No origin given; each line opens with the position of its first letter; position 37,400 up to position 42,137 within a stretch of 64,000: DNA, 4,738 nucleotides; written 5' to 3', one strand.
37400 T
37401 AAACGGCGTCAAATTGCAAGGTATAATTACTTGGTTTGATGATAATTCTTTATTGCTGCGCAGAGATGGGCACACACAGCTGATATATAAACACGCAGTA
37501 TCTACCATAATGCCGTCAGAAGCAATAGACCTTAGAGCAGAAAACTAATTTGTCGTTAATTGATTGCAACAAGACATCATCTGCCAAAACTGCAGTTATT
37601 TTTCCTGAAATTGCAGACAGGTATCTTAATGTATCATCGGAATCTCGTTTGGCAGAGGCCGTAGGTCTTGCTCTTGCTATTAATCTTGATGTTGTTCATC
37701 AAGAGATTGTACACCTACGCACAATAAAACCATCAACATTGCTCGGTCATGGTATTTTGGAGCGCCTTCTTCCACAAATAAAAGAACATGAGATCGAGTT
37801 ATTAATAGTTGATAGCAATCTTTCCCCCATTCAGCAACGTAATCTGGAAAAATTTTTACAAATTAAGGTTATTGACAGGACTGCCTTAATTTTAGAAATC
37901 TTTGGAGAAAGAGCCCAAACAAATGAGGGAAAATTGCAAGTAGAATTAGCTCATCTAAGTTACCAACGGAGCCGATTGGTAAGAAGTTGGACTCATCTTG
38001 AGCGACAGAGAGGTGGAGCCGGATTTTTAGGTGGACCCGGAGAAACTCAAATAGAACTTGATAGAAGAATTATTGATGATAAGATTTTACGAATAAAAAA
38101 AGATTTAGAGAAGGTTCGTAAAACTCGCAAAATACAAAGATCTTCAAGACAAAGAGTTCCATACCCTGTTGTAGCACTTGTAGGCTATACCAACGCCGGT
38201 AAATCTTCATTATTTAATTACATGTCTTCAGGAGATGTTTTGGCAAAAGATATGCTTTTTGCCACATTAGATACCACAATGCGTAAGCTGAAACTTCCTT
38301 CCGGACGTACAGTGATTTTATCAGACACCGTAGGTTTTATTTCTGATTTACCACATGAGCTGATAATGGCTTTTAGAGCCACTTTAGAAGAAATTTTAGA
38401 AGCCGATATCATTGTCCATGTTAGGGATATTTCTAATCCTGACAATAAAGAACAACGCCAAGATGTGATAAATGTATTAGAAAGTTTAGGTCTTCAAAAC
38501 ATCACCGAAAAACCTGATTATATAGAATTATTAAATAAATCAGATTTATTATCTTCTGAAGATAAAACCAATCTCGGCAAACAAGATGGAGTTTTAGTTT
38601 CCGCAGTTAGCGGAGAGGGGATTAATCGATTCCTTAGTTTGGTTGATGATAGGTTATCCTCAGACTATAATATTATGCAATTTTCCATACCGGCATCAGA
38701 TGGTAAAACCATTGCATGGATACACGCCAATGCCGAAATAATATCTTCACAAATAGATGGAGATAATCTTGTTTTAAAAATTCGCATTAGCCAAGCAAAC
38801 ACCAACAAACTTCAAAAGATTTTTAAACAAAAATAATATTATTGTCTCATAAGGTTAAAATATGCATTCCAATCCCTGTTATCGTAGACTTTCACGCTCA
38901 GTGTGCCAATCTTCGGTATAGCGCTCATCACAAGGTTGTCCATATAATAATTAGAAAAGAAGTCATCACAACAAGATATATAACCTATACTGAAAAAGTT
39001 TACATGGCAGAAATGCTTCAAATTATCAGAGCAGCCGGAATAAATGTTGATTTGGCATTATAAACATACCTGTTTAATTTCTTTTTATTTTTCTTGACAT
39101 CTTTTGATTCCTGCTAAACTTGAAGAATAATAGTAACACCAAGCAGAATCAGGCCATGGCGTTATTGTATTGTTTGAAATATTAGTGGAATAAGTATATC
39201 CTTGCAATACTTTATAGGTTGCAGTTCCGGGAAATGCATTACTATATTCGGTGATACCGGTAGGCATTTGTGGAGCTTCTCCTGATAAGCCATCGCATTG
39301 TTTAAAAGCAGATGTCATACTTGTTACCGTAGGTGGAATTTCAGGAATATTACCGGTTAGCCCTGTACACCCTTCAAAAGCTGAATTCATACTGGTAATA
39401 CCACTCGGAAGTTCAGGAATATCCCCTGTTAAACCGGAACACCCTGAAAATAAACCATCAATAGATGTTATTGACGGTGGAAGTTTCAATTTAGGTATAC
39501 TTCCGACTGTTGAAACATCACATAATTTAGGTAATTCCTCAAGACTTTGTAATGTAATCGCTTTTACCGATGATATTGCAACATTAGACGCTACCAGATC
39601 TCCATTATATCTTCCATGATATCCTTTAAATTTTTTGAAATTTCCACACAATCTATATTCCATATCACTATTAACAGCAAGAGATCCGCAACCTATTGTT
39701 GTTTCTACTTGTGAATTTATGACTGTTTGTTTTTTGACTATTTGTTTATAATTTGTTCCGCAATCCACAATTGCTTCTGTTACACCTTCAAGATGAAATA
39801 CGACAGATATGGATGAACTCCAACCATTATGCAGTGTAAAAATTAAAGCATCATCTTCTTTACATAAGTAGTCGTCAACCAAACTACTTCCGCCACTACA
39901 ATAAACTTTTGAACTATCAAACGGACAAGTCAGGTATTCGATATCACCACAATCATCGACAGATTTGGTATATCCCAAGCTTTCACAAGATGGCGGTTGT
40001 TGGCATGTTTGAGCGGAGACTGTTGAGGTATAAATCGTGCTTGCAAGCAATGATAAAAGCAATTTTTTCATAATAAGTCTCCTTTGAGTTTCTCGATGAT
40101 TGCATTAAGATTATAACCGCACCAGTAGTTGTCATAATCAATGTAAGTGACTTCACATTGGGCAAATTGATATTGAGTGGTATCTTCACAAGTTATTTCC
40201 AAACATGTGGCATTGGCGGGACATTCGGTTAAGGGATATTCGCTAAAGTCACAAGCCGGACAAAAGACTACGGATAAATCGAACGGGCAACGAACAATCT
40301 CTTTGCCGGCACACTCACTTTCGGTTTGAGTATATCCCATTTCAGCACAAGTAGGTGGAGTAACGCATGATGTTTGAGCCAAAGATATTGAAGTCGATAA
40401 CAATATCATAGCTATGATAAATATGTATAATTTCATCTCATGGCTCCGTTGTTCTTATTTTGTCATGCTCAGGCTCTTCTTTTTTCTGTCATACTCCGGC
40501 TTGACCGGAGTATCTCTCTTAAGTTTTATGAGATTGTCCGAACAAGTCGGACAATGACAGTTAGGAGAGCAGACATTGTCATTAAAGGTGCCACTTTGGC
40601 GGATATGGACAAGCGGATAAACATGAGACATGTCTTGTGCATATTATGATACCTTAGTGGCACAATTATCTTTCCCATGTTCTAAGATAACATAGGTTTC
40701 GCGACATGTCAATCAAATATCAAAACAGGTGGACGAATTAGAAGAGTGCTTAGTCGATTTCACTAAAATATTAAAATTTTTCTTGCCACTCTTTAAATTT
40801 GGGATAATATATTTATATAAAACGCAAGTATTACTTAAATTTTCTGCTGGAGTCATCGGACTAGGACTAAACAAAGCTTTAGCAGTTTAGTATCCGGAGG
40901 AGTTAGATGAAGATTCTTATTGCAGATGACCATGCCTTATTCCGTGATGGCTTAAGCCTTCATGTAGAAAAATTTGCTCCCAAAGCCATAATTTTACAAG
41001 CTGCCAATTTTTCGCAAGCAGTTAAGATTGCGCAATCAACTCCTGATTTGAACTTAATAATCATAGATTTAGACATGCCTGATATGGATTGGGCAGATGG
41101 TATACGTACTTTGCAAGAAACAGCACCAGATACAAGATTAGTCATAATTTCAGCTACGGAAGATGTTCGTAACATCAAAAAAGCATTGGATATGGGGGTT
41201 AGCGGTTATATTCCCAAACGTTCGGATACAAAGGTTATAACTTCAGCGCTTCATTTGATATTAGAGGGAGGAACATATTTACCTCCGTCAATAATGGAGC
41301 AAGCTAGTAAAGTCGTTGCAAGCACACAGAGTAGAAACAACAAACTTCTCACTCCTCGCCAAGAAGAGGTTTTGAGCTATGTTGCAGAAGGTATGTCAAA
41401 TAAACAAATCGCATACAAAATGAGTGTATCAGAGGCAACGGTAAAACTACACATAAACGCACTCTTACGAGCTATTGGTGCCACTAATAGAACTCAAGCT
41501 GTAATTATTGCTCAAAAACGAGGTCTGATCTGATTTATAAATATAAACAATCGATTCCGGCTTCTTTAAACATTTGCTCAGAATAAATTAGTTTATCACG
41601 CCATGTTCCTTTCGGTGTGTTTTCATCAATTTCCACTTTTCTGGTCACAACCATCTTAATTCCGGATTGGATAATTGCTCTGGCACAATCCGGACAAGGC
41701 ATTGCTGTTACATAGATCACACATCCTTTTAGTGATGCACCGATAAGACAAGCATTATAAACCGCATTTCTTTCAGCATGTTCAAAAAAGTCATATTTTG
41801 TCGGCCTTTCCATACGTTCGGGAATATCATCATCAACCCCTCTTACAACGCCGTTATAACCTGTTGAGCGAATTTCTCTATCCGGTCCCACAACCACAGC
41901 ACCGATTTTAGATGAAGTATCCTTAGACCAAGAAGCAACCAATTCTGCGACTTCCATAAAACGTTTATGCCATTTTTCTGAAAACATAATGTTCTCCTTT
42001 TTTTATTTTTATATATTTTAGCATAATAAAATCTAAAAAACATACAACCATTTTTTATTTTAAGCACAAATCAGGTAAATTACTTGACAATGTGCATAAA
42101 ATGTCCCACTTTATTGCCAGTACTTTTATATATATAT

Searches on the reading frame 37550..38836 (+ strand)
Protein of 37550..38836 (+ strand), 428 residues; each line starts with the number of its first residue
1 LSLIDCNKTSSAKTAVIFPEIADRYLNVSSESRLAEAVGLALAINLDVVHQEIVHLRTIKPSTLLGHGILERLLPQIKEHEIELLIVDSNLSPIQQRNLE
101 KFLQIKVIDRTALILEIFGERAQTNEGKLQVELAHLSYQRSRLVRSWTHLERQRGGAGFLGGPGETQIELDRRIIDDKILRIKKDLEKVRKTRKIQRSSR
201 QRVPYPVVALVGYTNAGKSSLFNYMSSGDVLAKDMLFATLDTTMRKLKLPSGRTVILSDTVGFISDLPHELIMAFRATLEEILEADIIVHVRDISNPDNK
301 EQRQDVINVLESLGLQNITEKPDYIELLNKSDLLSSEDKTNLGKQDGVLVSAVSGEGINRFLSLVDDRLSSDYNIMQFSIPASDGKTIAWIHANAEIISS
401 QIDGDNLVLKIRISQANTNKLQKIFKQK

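Call 65: search_protein_families(library=pfam, proteins=[window:37550-38836:+], max_evalue=0.01)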
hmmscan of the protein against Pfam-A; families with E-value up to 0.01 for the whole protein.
window:37550-38836:+ (428 aa): 5 families
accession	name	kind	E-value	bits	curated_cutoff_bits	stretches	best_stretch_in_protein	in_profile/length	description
PF16360.10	GTP-bdg_M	-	7.7e-31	106.9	29.5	1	121-200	1-79/79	GTP-binding GTPase Middle Region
PF13167.11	GTP-bdg_N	-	1.3e-24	87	25.4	1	32-118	2-88/89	GTP-binding GTPase N-terminal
PF01926.29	MMR_HSR1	-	1.4e-18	67.5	21.9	1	208-319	2-103/113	50S ribosome-binding GTPase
PF19275.4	HflX_C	-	3.8e-08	33.7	26.4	1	344-423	9-89/102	HflX C-terminal domain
PF00350.29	Dynamin_N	-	0.002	18.6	27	0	208-239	1-32/168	Dynamin family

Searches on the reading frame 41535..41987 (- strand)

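Call 65: search_protein_families(library=pfam, proteins=[window:41535-41987:-], max_evalue=0.01)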
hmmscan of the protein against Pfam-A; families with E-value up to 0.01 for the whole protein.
window:41535-41987:- (150 aa): 2 families
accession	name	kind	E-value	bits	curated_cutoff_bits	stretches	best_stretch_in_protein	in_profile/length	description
PF00383.29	dCMP_cyt_deam_1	-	1.5e-24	86.3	25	1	5-115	2-100/102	Cytidine and deoxycytidylate deaminase zinc-binding region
PF14437.12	MafB19-deam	-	1.5e-19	70.7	27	1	5-115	2-99/142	MafB19-like deaminase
